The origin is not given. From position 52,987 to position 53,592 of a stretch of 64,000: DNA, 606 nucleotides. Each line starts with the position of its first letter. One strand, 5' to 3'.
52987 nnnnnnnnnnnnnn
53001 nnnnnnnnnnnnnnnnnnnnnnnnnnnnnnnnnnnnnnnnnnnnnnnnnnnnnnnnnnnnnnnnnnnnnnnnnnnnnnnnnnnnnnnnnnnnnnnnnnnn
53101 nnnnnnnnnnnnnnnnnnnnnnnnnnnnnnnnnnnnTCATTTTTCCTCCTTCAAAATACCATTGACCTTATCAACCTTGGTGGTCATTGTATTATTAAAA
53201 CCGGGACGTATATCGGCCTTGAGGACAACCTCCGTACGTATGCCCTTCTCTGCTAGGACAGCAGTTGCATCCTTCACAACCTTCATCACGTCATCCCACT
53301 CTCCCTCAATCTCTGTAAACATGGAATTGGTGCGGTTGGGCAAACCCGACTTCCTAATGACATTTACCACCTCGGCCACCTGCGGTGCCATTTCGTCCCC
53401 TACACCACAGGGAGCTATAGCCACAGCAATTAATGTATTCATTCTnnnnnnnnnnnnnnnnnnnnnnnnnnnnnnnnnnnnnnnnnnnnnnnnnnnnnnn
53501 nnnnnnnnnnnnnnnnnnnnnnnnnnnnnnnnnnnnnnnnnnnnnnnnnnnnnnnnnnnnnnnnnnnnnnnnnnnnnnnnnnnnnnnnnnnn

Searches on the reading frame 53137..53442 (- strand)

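Call 6: search_protein_families(library=pfam, proteins=[window:53137-53442:-])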
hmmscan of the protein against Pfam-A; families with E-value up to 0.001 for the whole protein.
window:53137-53442:- (101 aa): 1 family
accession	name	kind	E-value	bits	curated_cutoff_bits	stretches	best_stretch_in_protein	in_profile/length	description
PF01910.22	Thiamine_BP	-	2.8e-26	91.7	24.9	1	6-93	2-91/92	Thiamine-binding protein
